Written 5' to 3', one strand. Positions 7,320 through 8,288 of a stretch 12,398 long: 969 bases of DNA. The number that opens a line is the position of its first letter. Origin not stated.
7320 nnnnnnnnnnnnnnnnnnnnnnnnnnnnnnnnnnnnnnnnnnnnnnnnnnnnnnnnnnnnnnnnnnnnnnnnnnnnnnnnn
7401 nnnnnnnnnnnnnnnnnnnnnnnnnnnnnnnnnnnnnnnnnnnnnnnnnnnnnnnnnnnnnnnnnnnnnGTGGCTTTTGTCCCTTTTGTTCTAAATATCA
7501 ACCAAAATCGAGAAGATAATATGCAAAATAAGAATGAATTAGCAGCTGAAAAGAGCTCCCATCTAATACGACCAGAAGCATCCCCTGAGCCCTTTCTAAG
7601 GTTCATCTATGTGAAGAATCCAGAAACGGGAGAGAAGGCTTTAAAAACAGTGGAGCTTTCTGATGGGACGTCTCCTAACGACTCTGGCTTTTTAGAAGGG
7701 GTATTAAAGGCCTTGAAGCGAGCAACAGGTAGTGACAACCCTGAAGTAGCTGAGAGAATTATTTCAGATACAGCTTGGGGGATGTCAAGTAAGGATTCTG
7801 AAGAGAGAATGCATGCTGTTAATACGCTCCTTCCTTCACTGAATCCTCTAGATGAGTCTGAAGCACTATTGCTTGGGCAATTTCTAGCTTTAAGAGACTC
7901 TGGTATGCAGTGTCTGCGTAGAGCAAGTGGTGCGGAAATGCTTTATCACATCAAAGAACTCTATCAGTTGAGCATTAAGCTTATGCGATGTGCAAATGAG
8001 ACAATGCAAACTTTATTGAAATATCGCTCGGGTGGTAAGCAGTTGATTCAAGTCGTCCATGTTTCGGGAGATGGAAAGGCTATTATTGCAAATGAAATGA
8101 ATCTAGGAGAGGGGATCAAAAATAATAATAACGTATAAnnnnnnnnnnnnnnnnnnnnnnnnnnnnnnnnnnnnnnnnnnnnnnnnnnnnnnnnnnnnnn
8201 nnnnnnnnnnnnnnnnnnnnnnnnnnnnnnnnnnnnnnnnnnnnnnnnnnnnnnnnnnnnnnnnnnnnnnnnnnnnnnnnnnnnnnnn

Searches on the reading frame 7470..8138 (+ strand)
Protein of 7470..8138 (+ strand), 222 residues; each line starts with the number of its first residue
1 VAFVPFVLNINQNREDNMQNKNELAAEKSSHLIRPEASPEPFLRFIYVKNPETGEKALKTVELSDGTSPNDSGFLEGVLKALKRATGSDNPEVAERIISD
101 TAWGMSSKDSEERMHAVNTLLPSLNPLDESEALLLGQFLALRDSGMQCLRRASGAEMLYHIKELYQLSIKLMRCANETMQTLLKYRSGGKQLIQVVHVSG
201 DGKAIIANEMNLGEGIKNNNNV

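Call 5: search_protein_families(library=pfam, proteins=[window:7470-8138:+], max_evalue=0.1)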
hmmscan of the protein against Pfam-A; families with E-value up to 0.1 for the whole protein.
window:7470-8138:+ (222 aa): 1 family
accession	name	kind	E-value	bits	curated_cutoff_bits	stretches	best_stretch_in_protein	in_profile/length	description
PF18190.7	Plk4_PB1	-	0.048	14.2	26.4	1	179-219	30-70/107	Polo-like Kinase 4 Polo Box 1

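Call 6: search_protein_families(library=padloc, proteins=[window:7470-8138:+], max_evalue=0.1)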
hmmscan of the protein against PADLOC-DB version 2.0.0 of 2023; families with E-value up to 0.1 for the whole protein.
window:7470-8138:+ (222 aa): 0 families

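Call 7: search_protein_families(library=phrogs, proteins=[window:7470-8138:+], max_evalue=0.1)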
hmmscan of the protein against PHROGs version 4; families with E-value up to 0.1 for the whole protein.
window:7470-8138:+ (222 aa): 0 families

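Call 8: search_protein_families(library=ncbifam, proteins=[window:7470-8138:+], max_evalue=0.1)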
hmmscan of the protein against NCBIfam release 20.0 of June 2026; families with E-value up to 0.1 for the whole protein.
window:7470-8138:+ (222 aa): 0 families

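Call 12: find_homologous_proteins(query=window:7521-8138:+, max_evalue=0.001)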
Query window:7521-8138:+ (205 aa): 54 proteins with E <= 0.001 among 290 candidates.
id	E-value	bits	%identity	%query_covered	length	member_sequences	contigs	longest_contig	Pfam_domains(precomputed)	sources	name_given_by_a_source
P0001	1.9e-128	443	100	100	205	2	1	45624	-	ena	-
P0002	2.7e-90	319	76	97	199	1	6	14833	-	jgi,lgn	jgi:hypothetical protein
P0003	3.1e-84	299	74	92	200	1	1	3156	-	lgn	-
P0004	1.5e-80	287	71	97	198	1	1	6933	-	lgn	-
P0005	1.0e-67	245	61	89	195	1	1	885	-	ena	-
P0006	7.2e-64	233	63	84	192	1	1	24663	-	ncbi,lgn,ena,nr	ncbi:MAG: hypothetical protein K1000chlam3_00134 [Chlamydiae bacterium]|nr:hypothetical protein [Chl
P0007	3.8e-63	230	64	85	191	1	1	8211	-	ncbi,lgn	-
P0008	1.0e-62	229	61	90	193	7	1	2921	-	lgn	-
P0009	2.1e-62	228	62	84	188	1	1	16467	-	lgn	-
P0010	5.1e-62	227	63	84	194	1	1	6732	-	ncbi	-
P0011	1.6e-61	225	60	87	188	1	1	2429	-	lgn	-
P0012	1.1e-60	222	62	84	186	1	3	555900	-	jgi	jgi:hypothetical protein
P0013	1.5e-60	222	56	95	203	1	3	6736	-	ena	-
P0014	1.3e-59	219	62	84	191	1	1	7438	-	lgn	-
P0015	5.6e-59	217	56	93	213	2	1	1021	-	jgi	-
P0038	8.1e-41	158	45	93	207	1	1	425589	-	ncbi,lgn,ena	-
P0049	6.5e-33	132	44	86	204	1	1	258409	-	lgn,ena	-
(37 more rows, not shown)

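Call 14: find_encoding_contigs(protein=P0012, flank=8000, max_places=3)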
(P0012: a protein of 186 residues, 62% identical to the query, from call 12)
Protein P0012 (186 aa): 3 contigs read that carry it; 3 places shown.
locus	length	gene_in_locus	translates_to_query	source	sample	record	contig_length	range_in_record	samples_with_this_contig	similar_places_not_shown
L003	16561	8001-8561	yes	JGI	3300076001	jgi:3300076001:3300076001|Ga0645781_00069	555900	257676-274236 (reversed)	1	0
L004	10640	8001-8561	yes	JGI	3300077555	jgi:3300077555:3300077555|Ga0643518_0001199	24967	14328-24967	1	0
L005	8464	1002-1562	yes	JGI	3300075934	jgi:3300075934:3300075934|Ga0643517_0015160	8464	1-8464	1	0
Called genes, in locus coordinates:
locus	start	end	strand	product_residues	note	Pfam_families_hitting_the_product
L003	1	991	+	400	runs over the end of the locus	PF08245:Mur_ligase_M (weak), PF27239:FOL3_C (faint), PF02875:Mur_ligase_C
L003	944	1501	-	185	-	PF13847:Methyltransf_31, PF13649:Methyltransf_25, PF06962:rRNA_methylase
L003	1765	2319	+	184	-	PF05198:IF3_N, PF00707:IF3_C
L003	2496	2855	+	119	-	PF00453:Ribosomal_L20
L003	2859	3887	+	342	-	PF02912:Phe_tRNA-synt_N, PF01409:tRNA-synt_2d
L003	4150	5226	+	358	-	PF00589:Phage_integrase, PF22823:MrpR_C_cat (faint)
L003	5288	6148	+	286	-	PF00589:Phage_integrase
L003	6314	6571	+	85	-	-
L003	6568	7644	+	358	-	-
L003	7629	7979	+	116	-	-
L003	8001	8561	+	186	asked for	-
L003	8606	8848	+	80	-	-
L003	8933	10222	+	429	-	PF01467:CTP_transf_like, PF20329:DUF6624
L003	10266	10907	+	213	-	PF01965:DJ-1_PfpI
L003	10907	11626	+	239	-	PF04199:Cyclase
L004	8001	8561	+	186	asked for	-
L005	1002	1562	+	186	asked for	-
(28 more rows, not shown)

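Call 15: find_encoding_contigs(protein=P0038, flank=8000, max_places=3)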
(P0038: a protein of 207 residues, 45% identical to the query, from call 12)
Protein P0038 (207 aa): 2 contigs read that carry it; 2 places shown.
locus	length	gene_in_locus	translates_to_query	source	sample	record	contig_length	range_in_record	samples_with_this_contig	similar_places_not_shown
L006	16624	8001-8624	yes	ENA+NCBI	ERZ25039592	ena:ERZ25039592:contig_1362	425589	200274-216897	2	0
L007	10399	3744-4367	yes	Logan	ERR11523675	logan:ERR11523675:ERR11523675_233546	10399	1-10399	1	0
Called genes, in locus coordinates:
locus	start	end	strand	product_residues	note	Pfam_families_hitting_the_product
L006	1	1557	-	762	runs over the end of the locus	-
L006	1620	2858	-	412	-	PF06727:DUF1207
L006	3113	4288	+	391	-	PF24624:Int_N (weak), PF00589:Phage_integrase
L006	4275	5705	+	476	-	-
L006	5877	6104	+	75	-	-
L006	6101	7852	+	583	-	PF01807:Zn_ribbon_DnaG (weak), PF13481:AAA_25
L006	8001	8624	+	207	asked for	-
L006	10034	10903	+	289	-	PF09935:DUF2167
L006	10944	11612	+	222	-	PF00092:VWA, PF13519:VWA_2 (weak)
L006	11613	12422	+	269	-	PF13672:PP2C_2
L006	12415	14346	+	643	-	PF00069:Pkinase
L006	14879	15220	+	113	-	PF13310:Virulence_RhuM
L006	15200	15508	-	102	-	-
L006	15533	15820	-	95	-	-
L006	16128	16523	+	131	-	-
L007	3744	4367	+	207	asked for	-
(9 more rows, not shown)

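Call 16: find_encoding_contigs(protein=P0049, flank=8000, max_places=3)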
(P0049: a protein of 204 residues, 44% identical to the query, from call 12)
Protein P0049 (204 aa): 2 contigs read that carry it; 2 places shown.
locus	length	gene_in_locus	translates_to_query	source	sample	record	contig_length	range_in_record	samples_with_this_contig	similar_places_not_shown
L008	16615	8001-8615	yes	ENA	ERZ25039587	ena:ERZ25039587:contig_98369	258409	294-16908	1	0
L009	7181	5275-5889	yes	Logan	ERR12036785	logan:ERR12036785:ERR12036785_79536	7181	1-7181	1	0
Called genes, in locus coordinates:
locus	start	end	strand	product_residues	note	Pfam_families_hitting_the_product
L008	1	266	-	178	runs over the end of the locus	-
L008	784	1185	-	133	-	-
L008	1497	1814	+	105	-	PF02800:Gp_dh_C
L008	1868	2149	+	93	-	PF28261:CT_504-like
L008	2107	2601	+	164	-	-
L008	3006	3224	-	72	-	-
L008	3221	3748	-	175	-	PF13274:SocA_Panacea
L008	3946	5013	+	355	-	PF24624:Int_N (faint), PF00589:Phage_integrase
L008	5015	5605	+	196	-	-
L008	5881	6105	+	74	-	-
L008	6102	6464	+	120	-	-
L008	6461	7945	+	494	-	PF13148:DUF3987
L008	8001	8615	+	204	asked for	-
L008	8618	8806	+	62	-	-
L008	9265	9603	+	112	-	-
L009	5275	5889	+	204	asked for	-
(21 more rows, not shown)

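Call 19: search_protein_families(library=phrogs, alignment_id=A1, max_evalue=0.05)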
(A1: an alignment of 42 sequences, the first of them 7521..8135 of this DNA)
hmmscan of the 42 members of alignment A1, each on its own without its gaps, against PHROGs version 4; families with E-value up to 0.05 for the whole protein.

A. member 1, window:7521-8135:+ (205 aa): 0 families

B. families by the number of members that match (of 42 scanned): 4 families
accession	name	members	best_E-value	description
phrog_2605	-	1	0.0018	-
phrog_36307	-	1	0.0052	head scaffolding protein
phrog_36621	-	1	0.006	-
phrog_8035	-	1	0.034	-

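Call 22: find_related_loci(query=A1, collection=genome_contigs, flank=10000)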
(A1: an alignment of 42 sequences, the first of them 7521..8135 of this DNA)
Query A1 (205 aa) in genome_contigs; peptide patterns used: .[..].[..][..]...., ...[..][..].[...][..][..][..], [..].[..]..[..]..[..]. (x = any residue, [..] = any of these).
173 stretches matched a pattern; 42 encode a relative of the query (tblastn E <= 1e-3); 42 distinct loci.
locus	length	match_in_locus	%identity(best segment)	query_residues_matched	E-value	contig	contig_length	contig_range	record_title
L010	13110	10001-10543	61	25-201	6e-72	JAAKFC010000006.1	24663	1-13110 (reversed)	MAG: Chlamydiae bacterium isolate K1000_chlam_3 K1000chlam3_6, whole genome shotgun sequence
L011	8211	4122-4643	64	23-196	2e-71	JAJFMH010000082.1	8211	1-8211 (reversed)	MAG: Chlamydiae bacterium isolate OFTM179 OFTM179_81, whole genome shotgun sequence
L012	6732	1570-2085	63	25-196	6e-71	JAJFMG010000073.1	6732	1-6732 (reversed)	MAG: Chlamydiae bacterium isolate OFTM164 OFTM164_72, whole genome shotgun sequence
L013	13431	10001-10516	60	33-205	5e-60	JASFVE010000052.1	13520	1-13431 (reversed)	MAG: Chlamydiota bacterium isolate D1105M20metaG_Bin_153 D1105M20metaG_FD_scaffold_989_c1, whole genome shotgun sequence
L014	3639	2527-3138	43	1-203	2e-55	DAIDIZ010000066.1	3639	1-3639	MAG TPA_asm: Chlamydiae bacterium isolate clean375 k141_1062016, whole genome shotgun sequence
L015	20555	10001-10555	44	5-193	7e-53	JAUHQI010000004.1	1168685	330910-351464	MAG: Candidatus Sacchlamyda saccharinae isolate RhabSjap6 c_000000000004, whole genome shotgun sequence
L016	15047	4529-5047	47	18-193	1e-51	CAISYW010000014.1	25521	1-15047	MAG: uncultured Chlamydiae bacterium isolate AlinenSedimentsCore1_bin-1524 genome assembly, contig: bin-1524:014/202, wh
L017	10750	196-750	48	17-198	5e-50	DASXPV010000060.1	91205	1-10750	MAG TPA_asm: Rhabdochlamydiaceae bacterium isolate SMAG_U5417 k141_6821927, whole genome shotgun sequence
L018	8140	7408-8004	45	1-200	2e-49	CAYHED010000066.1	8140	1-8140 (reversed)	MAG TPA_asm: uncultured bacterium isolate ERP119702_co1_242 genome assembly, contig: NODE_12316_length_8140_cov_5.989610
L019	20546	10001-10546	47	10-194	5e-49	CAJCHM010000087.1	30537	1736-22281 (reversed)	Acidobacteria bacterium isolate BOG_genome_mining.12 genome assembly, contig: k141_9338858, whole genome shotgun sequenc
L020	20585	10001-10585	43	5-200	7e-49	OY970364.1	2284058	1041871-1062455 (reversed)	MAG: uncultured Verrucomicrobiae bacterium isolate MFD04463.bin.c.15 genome assembly, chromosome: 1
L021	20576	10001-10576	45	3-193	9e-49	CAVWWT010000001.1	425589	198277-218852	MAG: uncultured Verrucomicrobiae bacterium isolate MFD09495.bin.1.136 genome assembly, contig: contig_1362, whole genome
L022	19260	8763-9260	48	22-190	1e-48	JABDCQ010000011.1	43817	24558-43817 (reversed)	MAG: Chlamydiae bacterium isolate BWMinHeated_Nextera29_MAG2 3300020829.a:Ga0207097_1012, whole genome shotgun sequence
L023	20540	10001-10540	45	18-198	2e-48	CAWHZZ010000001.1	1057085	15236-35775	MAG: uncultured Verrucomicrobiae bacterium isolate MFD09495.bin.1.30 genome assembly, contig: contig_13085, whole genome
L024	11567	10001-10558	45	17-202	6e-48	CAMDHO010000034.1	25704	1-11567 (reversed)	MAG: Chlamydia trachomatis isolate MsH-30apr19-142 genome assembly, contig: MsH-30apr19-C3271, whole genome shotgun sequ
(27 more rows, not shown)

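Call 33: predict_structure(alignment_id=A1)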
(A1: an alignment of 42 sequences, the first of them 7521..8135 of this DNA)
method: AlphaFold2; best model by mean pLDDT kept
length: 205 residues; sequences in the alignment: 42
mean_pLDDT: 81.9   pTM: 0.72
mean pLDDT of the five models: 81.9, 81.8, 81.2, 81.2, 80.8
residues with pLDDT >= 90: 137; 70-90: 16; 50-70: 14; < 50: 38
segments of 3 or more residues with pLDDT < 50: 1-18, 185-203
pLDDT, mean of each block of 10 residues (from residue 1): 38 46 89 92 92 93 97 97 96 94 95 98 98 92 93 97 93 62 50 44 48
secondary structure, 60 per line:
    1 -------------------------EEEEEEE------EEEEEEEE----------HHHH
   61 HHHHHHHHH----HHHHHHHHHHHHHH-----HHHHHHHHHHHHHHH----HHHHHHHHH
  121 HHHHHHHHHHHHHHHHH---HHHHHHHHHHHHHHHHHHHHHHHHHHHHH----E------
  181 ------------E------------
elements in order: E26-32 E39-46 H57-69 H74-87 H93-107 H112-137 H141-169

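Call 35: search_protein_representatives(alignment_id=A1)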
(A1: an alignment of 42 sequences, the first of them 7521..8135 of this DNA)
Query: 42 sequences, 210 profile positions. Proteins with E-value up to 0.001 (for the whole library): 4472; up to 1e-10: 1570; up to 1e-30: 28. The best 150 are listed.
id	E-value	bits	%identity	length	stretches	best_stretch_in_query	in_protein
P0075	3.6e-85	301.2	-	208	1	1-209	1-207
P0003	2.6e-84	298.4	-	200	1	10-208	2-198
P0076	1.7e-79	282.7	-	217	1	1-208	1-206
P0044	1.7e-77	276.1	-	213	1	2-208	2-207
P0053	4.4e-71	255.2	-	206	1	1-209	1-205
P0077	5.4e-63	228.7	-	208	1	18-203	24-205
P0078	3.3e-61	222.9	-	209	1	3-199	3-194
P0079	7.8e-61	221.7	-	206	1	9-209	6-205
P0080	4.4e-58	212.7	-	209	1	1-207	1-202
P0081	5.2e-57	209.2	-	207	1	1-204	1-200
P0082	3.1e-55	203.4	-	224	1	1-159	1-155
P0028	8.8e-55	201.9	-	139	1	71-207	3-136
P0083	8.5e-54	198.7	-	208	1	10-207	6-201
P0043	8.5e-51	188.9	-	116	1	91-205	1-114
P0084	1.2e-47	178.6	-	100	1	106-203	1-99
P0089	6.5e-41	156.6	-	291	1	58-208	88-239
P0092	7.3e-38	146.6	-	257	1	54-207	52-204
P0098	2.0e-28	115.8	-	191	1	30-197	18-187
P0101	2.3e-27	112.3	-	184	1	43-196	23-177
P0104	4.6e-27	111.4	-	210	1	17-204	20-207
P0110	2.1e-24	102.7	-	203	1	50-207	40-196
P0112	1.0e-23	100.4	-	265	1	2-203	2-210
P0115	2.9e-23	98.9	-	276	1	75-207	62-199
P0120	5.5e-23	98.0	-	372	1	18-207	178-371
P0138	3.7e-21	92.1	-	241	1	8-201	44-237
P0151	1.6e-20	90.0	-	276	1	10-194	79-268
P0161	3.7e-20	88.8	-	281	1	60-195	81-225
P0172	8.8e-20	87.5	-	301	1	50-194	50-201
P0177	1.0e-19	87.3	-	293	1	69-207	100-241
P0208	1.2e-18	83.9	-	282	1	20-194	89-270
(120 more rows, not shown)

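Call 36: search_protein_families(library=pfam, proteins=[P0120, P0089, P0172, P0177, P0208, P0151, P0161, P0115, P0104, P0138], max_evalue=0.01)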
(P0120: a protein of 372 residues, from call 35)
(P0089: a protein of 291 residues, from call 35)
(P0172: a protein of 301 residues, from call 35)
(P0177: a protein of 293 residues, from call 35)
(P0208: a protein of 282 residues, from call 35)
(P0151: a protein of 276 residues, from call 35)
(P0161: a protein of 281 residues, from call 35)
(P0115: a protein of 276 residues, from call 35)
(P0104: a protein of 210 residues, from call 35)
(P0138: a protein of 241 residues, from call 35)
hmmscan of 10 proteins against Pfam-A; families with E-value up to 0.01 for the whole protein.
P0120 (372 aa): 1 family
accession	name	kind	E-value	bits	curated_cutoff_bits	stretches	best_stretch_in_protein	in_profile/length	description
PF13518.12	HTH_28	-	0.0024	18.4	25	1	20-47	8-34/52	Helix-turn-helix domain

P0089 (291 aa): 0 families

P0172 (301 aa): 0 families

P0177 (293 aa): 0 families

P0208 (282 aa): 0 families

P0151 (276 aa): 0 families

P0161 (281 aa): 0 families

P0115 (276 aa): 0 families

P0104 (210 aa): 0 families

P0138 (241 aa): 0 families

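Call 37: search_protein_families(library=phrogs, proteins=[P0120, P0089, P0172, P0177, P0208, P0151, P0161, P0115, P0104, P0138], max_evalue=0.01)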
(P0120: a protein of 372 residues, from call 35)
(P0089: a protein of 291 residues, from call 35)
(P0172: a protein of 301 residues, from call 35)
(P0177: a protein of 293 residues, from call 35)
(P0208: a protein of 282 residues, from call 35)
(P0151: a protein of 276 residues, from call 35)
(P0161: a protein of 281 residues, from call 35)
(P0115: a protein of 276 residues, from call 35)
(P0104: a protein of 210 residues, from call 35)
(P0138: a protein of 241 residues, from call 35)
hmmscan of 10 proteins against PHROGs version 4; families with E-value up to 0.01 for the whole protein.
P0120 (372 aa): 0 families

P0089 (291 aa): 0 families

P0172 (301 aa): 0 families

P0177 (293 aa): 0 families

P0208 (282 aa): 0 families

P0151 (276 aa): 0 families

P0161 (281 aa): 0 families

P0115 (276 aa): 0 families

P0104 (210 aa): 0 families

P0138 (241 aa): 0 families

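Call 40: search_dna_similar(query=window:7521-8135:+, collection=plasmids, mode=protein, max_evalue=0.01, max_rows=25)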
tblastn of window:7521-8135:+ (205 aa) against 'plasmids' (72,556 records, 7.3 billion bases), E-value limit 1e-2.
Records with a match: 6; places in all: 7; records where one place covers at least 80% of the query: 0.
Best place of each record, by identity: <60% 6.
By first word of the organism name: Pseudosulfitobacter 2; Sulfitobacter 2; Haematobacter 1; Microvirga 1.
By predicted mobility (MOB-suite, as given by PLSDB): mobilizable 3; non-mobilizable 3.
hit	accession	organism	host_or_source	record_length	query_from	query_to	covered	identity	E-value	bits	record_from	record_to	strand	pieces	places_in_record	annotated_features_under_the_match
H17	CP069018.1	Pseudosulfitobacter pseudonitzschiae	-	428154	67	191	61%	27.8%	4e-4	48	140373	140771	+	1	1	hypothetical protein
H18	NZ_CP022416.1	Pseudosulfitobacter pseudonitzschiae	Skeletonema marinoi strain RO5AC,Cell ...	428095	79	191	55%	28.6%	2e-4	49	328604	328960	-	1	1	hypothetical protein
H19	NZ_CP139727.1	Sulfitobacter faviae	Bacterial Culture,hydrothermal vent ...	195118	81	191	54%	28.2%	5e-4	48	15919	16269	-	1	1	hypothetical protein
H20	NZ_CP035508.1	Haematobacter massiliensis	single cell,human skin swab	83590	86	191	52%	29.3%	4e-3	45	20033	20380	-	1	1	hypothetical protein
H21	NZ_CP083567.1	Sulfitobacter sp. W027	-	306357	89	191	50%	29.9%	9e-5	50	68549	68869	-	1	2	hypothetical protein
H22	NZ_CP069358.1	Microvirga sp. VF16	Vachellia farnesiana,Cell culture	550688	65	138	36%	35.8%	4e-3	45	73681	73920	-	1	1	hypothetical protein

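Call 41: search_dna_similar(query=window:7521-8135:+, collection=phages, mode=protein, max_evalue=0.01, max_rows=25)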
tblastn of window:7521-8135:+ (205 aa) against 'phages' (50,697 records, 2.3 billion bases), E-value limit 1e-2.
No match.

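Call 42: get_annotated_region(hit=H19, flank=7000)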
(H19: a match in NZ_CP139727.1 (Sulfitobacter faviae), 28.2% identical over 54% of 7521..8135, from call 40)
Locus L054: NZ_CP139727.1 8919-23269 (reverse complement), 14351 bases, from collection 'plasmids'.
description: Sulfitobacter faviae strain OXR-9 plasmid unnamed02, complete sequence
organism: Sulfitobacter faviae (NCBI taxid 1775881)
taxonomy: Bacteria; Pseudomonadota; Alphaproteobacteria; Rhodobacterales; Roseobacteraceae; Sulfitobacter; Sulfitobacter faviae
host: -; source: Bacterial Culture,hydrothermal vent plume; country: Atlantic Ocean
typing (MOB-suite, as given by PLSDB): mobilizable; relaxase MOBP
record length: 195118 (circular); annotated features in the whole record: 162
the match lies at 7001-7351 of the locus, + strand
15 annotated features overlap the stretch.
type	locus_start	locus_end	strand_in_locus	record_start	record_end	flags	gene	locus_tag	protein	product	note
CDS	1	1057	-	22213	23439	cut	-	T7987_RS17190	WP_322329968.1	type II toxin-antitoxin system HipA family toxin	-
CDS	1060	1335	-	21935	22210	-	-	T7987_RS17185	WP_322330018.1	helix-turn-helix transcriptional regulator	-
CDS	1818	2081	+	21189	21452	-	-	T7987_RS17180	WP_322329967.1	helix-turn-helix transcriptional regulator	-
CDS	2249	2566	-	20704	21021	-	-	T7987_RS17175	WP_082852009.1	HigA family addiction module antitoxin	-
CDS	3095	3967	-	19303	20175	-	rfbA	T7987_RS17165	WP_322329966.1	glucose-1-phosphate thymidylyltransferase RfbA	GO:0019305 - dTDP-rhamnose biosynthetic process [Evidence IEA]; GO:0009243 - O antigen biosynthetic process [Evidence ...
CDS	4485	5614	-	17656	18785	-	-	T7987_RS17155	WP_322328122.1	IS3 family transposase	-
CDS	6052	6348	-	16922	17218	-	-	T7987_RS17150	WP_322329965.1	CcdB family protein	GO:0006276 - plasmid maintenance [Evidence IEA]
CDS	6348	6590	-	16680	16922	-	-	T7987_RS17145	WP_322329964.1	type II toxin-antitoxin system CcdA family antitoxin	-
CDS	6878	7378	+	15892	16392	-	-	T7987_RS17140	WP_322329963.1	hypothetical protein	-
CDS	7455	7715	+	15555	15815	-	-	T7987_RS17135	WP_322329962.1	HGGxSTG domain-containing protein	-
CDS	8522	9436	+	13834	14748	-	-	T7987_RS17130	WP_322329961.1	tyrosine-type recombinase/integrase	GO:0015074 - DNA integration [Evidence IEA]; GO:0006310 - DNA recombination [Evidence IEA]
CDS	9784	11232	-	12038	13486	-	-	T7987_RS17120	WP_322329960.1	mannose-1-phosphate guanylyltransferase/mannose-6-phosphate isomerase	GO:0009103 - lipopolysaccharide biosynthetic process [Evidence IEA]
CDS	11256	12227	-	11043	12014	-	-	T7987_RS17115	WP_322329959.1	GDP-L-fucose synthase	-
CDS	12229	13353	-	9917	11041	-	gmd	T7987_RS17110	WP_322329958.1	GDP-mannose 4,6-dehydratase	GO:0000271 - polysaccharide biosynthetic process [Evidence IEA]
CDS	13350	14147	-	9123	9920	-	-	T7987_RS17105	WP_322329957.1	glycosyltransferase family 2 protein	-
